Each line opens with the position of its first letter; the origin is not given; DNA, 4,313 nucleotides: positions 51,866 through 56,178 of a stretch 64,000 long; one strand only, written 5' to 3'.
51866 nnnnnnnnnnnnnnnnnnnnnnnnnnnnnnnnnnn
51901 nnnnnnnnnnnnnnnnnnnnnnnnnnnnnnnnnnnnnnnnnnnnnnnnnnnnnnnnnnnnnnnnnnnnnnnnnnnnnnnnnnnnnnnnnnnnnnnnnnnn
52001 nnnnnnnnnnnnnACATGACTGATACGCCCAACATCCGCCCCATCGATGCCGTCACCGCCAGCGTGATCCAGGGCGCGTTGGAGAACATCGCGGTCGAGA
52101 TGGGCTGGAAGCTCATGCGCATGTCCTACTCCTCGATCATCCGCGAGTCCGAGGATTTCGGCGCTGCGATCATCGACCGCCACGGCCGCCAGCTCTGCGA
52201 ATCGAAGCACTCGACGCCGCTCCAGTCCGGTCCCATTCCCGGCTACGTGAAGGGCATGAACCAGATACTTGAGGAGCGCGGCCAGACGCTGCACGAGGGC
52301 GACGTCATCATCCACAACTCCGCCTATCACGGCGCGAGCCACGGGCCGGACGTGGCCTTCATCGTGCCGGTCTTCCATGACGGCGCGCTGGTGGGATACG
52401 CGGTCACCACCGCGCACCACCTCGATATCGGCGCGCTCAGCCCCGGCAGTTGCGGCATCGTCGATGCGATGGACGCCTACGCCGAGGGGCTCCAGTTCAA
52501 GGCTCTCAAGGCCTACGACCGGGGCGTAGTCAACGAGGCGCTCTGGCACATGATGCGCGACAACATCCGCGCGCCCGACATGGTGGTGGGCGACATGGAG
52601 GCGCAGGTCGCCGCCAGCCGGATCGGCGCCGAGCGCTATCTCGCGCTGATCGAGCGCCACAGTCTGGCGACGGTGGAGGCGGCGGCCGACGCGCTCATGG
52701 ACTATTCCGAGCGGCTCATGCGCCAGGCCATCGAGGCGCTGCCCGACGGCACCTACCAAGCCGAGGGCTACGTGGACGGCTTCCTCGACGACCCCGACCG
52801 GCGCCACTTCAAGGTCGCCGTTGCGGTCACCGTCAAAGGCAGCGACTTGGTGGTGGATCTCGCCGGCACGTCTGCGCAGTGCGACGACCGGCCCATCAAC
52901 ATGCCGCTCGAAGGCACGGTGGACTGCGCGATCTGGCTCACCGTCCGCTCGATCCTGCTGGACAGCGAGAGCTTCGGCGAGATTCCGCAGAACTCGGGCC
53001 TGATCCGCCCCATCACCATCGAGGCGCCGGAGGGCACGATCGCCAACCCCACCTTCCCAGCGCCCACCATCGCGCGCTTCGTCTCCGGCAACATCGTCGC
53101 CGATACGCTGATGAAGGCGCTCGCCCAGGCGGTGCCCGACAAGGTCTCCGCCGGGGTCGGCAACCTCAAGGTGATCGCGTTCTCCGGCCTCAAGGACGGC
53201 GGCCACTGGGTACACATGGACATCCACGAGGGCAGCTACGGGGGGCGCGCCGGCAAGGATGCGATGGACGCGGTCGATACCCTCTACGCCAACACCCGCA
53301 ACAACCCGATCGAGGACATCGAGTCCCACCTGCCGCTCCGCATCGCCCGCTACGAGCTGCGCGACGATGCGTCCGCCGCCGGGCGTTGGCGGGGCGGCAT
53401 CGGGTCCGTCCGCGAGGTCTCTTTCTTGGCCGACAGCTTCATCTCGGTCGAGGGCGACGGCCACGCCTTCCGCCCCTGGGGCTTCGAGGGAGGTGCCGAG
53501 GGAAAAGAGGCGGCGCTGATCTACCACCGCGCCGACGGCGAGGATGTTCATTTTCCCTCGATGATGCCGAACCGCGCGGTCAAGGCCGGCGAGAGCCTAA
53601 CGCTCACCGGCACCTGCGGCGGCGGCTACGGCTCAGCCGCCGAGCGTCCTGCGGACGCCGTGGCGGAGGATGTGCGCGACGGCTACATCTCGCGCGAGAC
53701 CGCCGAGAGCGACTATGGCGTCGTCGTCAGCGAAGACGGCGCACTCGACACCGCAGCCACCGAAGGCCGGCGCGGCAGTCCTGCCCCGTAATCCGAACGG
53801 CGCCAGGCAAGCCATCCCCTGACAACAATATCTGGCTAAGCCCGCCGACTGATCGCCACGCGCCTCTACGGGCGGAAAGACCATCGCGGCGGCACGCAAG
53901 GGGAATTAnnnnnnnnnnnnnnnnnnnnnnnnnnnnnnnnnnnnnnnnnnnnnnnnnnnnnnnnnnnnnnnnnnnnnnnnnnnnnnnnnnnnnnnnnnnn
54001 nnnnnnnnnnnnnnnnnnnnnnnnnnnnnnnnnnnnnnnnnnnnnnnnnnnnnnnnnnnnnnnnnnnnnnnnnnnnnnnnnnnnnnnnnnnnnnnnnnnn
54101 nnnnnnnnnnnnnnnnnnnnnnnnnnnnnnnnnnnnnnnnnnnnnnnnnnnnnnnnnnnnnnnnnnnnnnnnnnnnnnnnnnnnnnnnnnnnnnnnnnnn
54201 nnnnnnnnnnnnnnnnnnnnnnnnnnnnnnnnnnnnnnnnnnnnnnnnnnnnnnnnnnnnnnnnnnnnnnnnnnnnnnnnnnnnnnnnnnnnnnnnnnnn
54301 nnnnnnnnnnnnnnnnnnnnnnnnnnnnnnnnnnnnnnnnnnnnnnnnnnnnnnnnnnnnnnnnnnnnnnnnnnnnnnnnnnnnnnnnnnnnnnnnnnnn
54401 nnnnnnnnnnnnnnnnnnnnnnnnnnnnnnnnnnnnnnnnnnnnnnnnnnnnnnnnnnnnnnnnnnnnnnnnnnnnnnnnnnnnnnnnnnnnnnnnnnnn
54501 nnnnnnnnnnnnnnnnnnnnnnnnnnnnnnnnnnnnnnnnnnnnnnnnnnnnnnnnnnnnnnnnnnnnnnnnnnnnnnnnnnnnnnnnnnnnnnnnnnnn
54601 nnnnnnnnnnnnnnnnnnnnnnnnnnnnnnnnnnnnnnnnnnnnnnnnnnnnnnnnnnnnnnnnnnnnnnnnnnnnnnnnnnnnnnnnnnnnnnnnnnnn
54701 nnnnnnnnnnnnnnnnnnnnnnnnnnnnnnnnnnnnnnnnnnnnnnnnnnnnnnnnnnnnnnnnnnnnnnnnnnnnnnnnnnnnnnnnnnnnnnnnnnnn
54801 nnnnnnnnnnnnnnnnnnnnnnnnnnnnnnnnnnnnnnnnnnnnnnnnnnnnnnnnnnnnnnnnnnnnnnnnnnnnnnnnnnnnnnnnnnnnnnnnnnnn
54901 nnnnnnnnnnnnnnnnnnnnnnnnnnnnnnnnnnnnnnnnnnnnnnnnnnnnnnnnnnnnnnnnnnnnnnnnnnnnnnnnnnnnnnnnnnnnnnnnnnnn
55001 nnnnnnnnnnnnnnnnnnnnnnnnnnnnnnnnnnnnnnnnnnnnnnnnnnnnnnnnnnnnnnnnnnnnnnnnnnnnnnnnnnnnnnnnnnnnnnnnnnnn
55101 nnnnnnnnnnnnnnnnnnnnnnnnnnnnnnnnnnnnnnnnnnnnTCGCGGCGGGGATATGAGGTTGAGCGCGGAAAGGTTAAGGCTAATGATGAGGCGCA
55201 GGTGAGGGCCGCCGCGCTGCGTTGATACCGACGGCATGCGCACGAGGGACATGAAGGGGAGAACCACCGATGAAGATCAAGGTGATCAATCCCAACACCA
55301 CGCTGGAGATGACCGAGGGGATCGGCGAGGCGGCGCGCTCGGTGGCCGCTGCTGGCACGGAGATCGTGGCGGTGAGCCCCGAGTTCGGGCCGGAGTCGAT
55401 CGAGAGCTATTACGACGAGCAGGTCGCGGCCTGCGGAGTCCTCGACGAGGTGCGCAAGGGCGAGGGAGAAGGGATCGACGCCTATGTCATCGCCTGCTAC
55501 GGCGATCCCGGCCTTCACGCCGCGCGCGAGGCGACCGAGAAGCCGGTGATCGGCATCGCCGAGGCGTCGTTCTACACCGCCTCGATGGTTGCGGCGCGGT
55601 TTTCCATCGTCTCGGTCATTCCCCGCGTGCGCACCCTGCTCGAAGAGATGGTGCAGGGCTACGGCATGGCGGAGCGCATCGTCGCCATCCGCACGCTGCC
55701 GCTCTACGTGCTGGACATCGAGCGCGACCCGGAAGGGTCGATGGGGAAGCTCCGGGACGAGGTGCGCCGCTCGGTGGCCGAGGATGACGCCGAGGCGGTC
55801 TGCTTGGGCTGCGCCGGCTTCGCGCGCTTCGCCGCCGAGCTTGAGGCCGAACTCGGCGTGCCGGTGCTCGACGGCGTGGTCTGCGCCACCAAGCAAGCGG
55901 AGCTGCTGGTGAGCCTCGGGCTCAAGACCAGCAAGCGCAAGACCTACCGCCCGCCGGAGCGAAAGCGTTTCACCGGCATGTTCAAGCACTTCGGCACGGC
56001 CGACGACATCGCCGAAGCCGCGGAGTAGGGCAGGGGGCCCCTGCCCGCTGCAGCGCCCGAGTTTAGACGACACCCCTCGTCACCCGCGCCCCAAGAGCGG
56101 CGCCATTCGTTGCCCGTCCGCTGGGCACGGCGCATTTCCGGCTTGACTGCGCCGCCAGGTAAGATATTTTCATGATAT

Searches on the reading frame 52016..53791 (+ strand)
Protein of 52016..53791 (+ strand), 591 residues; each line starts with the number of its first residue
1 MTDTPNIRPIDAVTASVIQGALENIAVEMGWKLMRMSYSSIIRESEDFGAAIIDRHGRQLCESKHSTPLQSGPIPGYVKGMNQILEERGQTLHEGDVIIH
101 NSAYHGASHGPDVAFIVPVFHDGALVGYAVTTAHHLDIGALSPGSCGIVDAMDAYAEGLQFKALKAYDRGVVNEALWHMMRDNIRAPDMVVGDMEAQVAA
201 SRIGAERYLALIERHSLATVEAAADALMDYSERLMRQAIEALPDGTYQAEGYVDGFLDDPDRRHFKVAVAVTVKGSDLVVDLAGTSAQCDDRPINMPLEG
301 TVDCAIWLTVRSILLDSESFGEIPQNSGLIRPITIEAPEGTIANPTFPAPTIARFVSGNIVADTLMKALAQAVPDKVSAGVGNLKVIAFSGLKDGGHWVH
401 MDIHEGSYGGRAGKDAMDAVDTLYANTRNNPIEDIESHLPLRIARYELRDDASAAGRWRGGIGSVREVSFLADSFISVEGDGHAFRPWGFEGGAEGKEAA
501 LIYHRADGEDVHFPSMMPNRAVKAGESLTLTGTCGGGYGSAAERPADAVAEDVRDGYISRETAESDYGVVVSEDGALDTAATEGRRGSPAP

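Call 10: search_protein_families(library=pfam, proteins=[window:52016-53791:+], max_evalue=0.001)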
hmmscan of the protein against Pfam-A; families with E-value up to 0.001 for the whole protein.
window:52016-53791:+ (591 aa): 1 family
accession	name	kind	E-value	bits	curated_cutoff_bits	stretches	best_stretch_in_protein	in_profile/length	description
PF02538.19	Hydantoinase_B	-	1.1e-144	483.2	26.8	1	11-540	1-518/519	Hydantoinase B/oxoprolinase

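Call 19: find_encoding_contigs(protein=window:52016-53791:+, flank=10000, max_places=4)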
Protein window:52016-53791:+ (591 aa): no gene with exactly this product is on record in the collection.

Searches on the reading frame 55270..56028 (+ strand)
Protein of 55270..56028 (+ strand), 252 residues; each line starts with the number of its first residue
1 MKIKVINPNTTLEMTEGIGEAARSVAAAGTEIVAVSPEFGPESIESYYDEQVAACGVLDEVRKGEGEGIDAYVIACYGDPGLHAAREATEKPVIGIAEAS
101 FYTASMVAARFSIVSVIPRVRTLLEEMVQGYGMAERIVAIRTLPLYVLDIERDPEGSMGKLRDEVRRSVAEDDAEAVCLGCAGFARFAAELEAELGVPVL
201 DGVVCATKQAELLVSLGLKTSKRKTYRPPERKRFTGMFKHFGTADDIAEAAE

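Call 10: search_protein_families(library=pfam, proteins=[window:55270-56028:+], max_evalue=0.001)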
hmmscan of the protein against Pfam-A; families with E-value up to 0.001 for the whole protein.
window:55270-56028:+ (252 aa): 1 family
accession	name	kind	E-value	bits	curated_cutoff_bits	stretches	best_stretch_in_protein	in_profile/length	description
PF01177.27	Asp_Glu_race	-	7.3e-57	193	31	1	3-210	1-211/211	Asp/Glu/Hydantoin racemase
